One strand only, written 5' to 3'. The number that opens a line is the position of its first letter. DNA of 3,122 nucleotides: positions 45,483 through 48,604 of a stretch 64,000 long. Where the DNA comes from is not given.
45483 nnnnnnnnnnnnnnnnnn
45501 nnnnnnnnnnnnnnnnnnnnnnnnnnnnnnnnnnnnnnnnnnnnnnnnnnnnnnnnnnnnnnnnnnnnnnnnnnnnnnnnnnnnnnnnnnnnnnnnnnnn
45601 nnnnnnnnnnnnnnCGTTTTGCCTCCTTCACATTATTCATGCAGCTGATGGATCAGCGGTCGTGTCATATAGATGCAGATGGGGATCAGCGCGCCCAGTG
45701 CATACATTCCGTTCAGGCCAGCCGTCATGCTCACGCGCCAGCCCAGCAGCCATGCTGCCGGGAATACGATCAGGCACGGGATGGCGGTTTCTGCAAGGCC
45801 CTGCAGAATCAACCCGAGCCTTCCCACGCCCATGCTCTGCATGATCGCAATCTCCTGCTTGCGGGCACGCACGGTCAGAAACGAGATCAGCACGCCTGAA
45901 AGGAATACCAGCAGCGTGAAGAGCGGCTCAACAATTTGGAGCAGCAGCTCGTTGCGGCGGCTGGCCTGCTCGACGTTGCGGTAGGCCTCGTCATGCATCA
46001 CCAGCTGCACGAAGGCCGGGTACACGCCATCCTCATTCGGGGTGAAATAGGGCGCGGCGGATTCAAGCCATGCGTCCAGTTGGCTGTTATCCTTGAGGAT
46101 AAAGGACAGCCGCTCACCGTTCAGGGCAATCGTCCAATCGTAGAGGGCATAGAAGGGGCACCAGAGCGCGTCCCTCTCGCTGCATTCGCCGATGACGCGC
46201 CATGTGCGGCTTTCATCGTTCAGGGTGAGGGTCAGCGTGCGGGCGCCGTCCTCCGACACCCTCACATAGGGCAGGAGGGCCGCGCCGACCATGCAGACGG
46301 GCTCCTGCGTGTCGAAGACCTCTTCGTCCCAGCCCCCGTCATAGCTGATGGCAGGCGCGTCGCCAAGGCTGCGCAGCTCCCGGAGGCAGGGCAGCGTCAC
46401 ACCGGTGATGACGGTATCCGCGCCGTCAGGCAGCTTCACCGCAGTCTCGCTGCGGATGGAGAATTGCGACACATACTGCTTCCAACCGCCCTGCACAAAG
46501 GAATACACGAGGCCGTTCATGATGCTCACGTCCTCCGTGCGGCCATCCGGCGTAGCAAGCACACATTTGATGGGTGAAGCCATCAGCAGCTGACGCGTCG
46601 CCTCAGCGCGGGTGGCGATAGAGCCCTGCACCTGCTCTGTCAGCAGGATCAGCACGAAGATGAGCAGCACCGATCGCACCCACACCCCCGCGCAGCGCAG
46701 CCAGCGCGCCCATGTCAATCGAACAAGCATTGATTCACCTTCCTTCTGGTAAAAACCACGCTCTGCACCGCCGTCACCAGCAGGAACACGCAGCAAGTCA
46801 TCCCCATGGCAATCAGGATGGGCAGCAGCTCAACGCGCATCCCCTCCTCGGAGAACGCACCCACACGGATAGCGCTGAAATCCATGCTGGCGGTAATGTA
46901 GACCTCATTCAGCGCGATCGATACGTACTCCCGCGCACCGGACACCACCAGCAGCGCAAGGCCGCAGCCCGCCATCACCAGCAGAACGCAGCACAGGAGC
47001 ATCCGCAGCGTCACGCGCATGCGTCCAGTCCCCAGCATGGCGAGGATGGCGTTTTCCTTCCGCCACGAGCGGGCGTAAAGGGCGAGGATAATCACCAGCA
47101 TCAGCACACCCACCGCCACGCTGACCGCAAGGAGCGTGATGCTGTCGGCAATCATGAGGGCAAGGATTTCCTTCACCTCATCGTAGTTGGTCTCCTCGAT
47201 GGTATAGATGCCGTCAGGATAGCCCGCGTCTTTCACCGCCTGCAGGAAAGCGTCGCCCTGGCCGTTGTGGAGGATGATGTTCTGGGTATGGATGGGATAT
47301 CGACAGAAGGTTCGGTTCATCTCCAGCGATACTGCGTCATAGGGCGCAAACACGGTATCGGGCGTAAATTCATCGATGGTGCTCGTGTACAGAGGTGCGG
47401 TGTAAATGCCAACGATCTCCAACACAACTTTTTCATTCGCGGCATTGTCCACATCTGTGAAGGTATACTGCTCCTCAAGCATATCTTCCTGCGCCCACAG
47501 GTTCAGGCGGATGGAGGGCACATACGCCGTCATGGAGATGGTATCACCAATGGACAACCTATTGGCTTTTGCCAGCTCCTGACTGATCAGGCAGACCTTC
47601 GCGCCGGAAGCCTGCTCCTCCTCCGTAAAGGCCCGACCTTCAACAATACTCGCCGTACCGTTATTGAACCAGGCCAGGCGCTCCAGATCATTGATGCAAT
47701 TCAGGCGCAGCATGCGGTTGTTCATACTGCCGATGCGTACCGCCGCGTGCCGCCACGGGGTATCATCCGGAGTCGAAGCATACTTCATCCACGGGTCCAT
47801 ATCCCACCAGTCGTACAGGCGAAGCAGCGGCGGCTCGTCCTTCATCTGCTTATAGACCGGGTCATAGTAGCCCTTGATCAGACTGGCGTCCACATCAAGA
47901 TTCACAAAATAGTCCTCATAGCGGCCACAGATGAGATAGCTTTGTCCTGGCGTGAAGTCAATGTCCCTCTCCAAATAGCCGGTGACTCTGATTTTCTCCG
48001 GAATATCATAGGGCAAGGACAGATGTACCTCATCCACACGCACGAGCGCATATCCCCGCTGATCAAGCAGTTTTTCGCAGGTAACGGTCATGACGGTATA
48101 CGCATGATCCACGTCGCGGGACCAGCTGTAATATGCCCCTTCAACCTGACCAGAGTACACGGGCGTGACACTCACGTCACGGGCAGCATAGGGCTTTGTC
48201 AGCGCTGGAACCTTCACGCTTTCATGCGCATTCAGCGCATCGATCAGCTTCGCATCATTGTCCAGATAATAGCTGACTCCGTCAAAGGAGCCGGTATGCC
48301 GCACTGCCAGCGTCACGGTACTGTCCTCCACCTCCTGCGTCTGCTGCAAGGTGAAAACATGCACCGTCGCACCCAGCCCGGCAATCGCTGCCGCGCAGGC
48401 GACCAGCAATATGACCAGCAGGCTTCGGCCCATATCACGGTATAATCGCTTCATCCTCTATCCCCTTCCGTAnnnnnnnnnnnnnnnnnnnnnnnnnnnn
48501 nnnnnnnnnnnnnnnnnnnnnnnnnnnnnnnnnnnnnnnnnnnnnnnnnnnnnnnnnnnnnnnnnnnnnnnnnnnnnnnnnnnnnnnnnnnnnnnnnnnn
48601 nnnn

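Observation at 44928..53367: Multi-paralogue MacB/FtsX-type (type VII) ABC operon with giant ectodomains, divergent from a sigma/anti-sigma pair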

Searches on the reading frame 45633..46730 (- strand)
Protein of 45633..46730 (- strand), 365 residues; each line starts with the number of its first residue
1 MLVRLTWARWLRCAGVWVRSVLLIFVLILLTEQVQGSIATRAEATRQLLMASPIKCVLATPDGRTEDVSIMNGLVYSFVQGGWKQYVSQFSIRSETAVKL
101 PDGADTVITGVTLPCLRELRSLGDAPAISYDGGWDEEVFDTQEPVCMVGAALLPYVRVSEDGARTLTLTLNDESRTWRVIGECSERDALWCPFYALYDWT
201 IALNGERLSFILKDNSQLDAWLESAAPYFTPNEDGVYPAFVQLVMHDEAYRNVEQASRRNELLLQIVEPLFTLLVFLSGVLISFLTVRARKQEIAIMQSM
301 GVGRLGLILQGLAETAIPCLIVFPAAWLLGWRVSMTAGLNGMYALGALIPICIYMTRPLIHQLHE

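Call 3: search_protein_families(library=pfam, proteins=[window:45633-46730:-], max_evalue=0.1)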
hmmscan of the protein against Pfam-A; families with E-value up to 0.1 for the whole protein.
window:45633-46730:- (365 aa): 2 families
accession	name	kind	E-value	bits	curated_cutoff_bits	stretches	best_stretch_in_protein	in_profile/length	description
PF02687.27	FtsX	-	5.3e-06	26.9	25.5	1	270-354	6-89/120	FtsX-like permease C-terminal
PF03739.19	LptF_LptG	-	0.024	14.1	27.9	1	256-328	265-338/353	Lipopolysaccharide export system permease LptF/LptG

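Call 4: search_protein_families(library=ncbifam, proteins=[window:45633-46730:-], max_evalue=0.1)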
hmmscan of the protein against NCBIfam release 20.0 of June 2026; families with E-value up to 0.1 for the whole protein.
window:45633-46730:- (365 aa): 1 family
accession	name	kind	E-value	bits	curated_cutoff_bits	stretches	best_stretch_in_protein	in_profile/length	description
NF038347.1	FtsX_Gpos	exception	0.093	12.1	225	0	270-301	174-208/296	permease-like cell division protein FtsX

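Call 15: search_solved_structures(query=window:45633-46730:-, max_evalue=10)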
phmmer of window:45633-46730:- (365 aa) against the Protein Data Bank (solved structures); distinct sequences matched with E-value up to 10: 4.
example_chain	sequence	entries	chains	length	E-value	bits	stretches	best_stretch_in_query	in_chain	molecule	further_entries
5lil_A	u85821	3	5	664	0.52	12.3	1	247-330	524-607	Macrolide export ATP-binding/permease protein MacB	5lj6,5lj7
5gko_A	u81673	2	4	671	0.68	11.9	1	247-329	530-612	Macrolide export ATP-binding/permease protein MacB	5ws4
5nik_J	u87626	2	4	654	1.1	11.3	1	247-325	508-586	Macrolide export ATP-binding/permease protein MacB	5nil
2rfb_A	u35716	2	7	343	1.1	11.3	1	204-258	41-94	Cytochrome P450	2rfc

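Call 18: find_homologous_proteins(query=window:45633-46730:-)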
Query window:45633-46730:- (365 aa): 15 proteins with E <= 0.001 among 5088 candidates.
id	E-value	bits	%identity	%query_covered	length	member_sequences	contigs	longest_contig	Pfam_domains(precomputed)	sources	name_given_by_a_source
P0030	1.3e-242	822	100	100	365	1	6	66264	PF02687.28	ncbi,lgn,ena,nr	ncbi:MAG: hypothetical protein IJ438_03105 [Clostridia bacterium]|nr:hypothetical protein [Clostridi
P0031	1.7e-194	664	79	100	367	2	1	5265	-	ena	-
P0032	4.6e-172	590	71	100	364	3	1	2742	-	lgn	-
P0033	6.0e-172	590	70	100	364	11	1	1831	-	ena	-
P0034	2.8e-170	584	69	100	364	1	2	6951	-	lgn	-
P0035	4.6e-169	580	68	100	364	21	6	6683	-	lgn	-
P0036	4.5e-167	574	67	100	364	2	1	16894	-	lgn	-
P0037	6.1e-167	573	70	97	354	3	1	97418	-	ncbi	-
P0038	1.3e-165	569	68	100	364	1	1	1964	-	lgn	-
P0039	2.3e-165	568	70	100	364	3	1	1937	-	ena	-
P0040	2.0e-156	538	68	94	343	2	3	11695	-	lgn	-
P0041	6.4e-153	527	66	100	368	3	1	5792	-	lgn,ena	-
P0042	8.5e-149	513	64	100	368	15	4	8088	-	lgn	-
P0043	4.8e-46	175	75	32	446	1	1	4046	PF00005.34,PF02463.26,PF13191.13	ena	-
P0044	6.4e-32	129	58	27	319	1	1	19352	-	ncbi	-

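Call 23: find_related_loci(query=A2, collection=genome_contigs, flank=10000)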
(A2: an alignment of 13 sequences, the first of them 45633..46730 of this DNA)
Query A2 (365 aa) in genome_contigs; peptide patterns used: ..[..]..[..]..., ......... (x = any residue, [..] = any of these).
46 stretches matched a pattern, but none encodes a relative of the query by tblastn (E <= 1e-3).

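Call 25: find_related_loci(query=A2, collection=metagenome_contigs, flank=10000)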
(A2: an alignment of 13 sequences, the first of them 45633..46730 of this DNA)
Query A2 (365 aa) in metagenome_contigs; peptide patterns used: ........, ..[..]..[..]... (x = any residue, [..] = any of these).
242 stretches matched a pattern, but none encodes a relative of the query by tblastn (E <= 1e-3).

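Call 35: predict_structure(alignment_id=A2)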
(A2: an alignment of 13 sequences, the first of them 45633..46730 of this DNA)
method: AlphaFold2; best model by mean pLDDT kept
length: 365 residues; sequences in the alignment: 13
mean_pLDDT: 58.4   pTM: 0.44
mean pLDDT of the five models: 58.4, 51.4, 49.3, 38.7, 35.9
residues with pLDDT >= 90: 31; 70-90: 75; 50-70: 77; < 50: 182
segments of 3 or more residues with pLDDT < 50: 1-15, 30-39, 44-46, 59-73, 79-82, 234-272, 281-302, 305-307, 311-365
pLDDT, mean of each block of 10 residues (from residue 1): 41 47 52 47 49 52 40 46 58 82 88 83 83 85 88 90 89 87 90 72 57 66 59 44 39 43 44 49 45 45 49 45 43 40 37 41 37
secondary structure, 60 per line:
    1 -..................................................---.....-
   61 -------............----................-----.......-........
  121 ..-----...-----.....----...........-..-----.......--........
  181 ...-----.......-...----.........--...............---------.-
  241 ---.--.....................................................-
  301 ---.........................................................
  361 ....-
elements in order: H2-51 E55-59 H68-79 E87-99 E105-111 H113-122 E128-130 H136-140 E145-149 H150-155 E164-170 E173-183 E189-192 E204-212 H215-229 H247-299 H304-364

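Call 38: fold_search(model_id=the predicted structure, library=pdb)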
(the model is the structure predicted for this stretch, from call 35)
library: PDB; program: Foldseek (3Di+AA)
matches with E <= 10: 542; with E <= 0.001: 32
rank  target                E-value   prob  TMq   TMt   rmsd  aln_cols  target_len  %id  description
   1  5nik_J                2.9e-08  1.00  0.28  0.18  16.1       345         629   16  Structure of the MacAB-TolC ABC-type tripartite multidrug efflux pump (released 2017-05-24)
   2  5lil_A                7.5e-08  1.00  0.25  0.17  14.0       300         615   14  Structure of Aggregatibacter actinomycetemcomitans MacB bound to ATPyS (P21) (released 2017-11-15)
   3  5gko_A                8.0e-08  1.00  0.25  0.16  18.8       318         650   16  Crystal structure of tripartite-type ABC transporter, MacB from Acinetobacter baumannii (released 2017-11-15)
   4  5xu1_M                1.6e-07  1.00  0.25  0.24  19.1       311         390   16  Structure of a non-canonical ABC transporter from Streptococcus pneumoniae R6 (released 2018-01-24)
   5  9xro_E                1.7e-07  1.00  0.26  0.25  15.9       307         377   11  LolCDE in complex with SMT-738_3 (released 2026-03-18)
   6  5lj6                  1.8e-07  1.00  0.25  0.17  14.5       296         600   13  Structure of Aggregatibacter actinomycetemcomitans MacB bound to ATPyS (P6522) (released 2017-11-15)
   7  5lj7_B                3.3e-07  1.00  0.24  0.16  14.9       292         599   15  Structure of Aggregatibacter actinomycetemcomitans MacB bound to ATP (P21) (released 2017-11-15)
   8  5lil_B                4.5e-07  1.00  0.24  0.17  14.5       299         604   14  Structure of Aggregatibacter actinomycetemcomitans MacB bound to ATPyS (P21) (released 2017-11-15)
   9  9rld_E                9.7e-07  1.00  0.26  0.24  18.3       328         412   12  LolCDE complex with Lpp lipoprotein (released 2026-01-21)
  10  3ftj                  1.2e-06  1.00  0.27  0.42   7.4       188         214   13  Crystal structure of the periplasmic region of MacB from Actinobacillus actinomycetemcomitans (released 2009-05-26)
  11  9rlc_E                1.2e-06  1.00  0.26  0.24  18.7       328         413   13  LolCDE complex with Lpp lipoprotein (released 2026-01-21)
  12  9rld_C                1.6e-06  1.00  0.23  0.22  17.9       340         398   14  LolCDE complex with Lpp lipoprotein (released 2026-01-21)
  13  5f9q                  2.2e-06  1.00  0.29  0.50   7.7       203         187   13  Crystal structure of the extracellular domain of noncanonic ABC-type transporter YknZ from Gram-positive bacteria (released 2016-02-03)
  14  5xu1_S                2.2e-06  1.00  0.25  0.24  18.8       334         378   16  Structure of a non-canonical ABC transporter from Streptococcus pneumoniae R6 (released 2018-01-24)
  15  5c59_A                3.4e-06  1.00  0.25  0.42   7.1       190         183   13  Crystal structure of the periplasmic region of MacB from E. coli (released 2016-06-22)
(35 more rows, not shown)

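Call 58: find_encoding_contigs(protein=P0031, flank=10000, max_places=2)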
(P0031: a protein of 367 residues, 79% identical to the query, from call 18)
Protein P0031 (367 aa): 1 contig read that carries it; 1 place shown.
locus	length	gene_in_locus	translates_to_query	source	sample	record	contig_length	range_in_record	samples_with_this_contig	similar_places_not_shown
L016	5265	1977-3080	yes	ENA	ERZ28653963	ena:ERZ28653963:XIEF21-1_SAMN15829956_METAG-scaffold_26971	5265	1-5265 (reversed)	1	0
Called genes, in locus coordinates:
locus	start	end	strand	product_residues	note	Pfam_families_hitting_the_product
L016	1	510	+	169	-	?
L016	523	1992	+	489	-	PF12704:MacB_PCD (weak)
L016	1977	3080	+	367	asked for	-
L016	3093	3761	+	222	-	PF00005:ABC_tran, PF02463:SMC_N (weak)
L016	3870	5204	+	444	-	PF00089:Trypsin (faint), PF13365:Trypsin_2, PF19789:DUF6273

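Call 79: search_protein_families(library=padloc, proteins=[window:45633-46730:-], max_evalue=0.001)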
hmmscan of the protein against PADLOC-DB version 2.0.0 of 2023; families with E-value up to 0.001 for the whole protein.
window:45633-46730:- (365 aa): 0 families

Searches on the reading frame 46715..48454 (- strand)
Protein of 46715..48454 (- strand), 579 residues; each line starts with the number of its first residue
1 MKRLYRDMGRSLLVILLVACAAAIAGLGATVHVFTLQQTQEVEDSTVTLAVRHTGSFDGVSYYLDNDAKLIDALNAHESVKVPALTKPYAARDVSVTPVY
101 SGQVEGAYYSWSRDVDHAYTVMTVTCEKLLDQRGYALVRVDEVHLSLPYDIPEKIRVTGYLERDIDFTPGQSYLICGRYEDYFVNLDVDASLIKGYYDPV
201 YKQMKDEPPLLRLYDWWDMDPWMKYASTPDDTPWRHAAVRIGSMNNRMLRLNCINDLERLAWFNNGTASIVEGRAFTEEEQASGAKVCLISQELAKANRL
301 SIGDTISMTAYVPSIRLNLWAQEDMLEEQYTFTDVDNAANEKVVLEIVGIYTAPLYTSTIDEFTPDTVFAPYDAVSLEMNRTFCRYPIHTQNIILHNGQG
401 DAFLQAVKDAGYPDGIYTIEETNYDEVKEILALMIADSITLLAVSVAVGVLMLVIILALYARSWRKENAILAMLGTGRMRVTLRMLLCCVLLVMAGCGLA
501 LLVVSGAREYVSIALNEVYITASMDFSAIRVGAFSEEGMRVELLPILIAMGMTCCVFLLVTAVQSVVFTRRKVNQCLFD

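Call 3: search_protein_families(library=pfam, proteins=[window:46715-48454:-], max_evalue=0.1)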
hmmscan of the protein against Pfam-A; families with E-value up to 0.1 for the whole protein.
window:46715-48454:- (579 aa): 2 families
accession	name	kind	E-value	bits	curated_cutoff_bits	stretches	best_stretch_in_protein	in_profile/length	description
PF12704.14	MacB_PCD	-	9.5e-08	33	27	1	263-376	98-177/207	MacB-like periplasmic core domain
PF02687.27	FtsX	-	0.077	13.5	25.5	1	440-565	2-112/120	FtsX-like permease C-terminal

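Call 4: search_protein_families(library=ncbifam, proteins=[window:46715-48454:-], max_evalue=0.1)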
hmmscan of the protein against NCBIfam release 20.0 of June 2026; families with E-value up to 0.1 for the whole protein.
window:46715-48454:- (579 aa): 1 family
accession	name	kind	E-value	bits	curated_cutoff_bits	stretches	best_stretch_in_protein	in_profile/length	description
TIGR03434.1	ADOP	subfamily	0.0063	14.6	622.3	1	263-357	537-605/803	ADOP family duplicated permease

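Call 79: search_protein_families(library=padloc, proteins=[window:46715-48454:-], max_evalue=0.001)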
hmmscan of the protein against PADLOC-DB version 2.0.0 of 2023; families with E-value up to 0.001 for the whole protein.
window:46715-48454:- (579 aa): 0 families
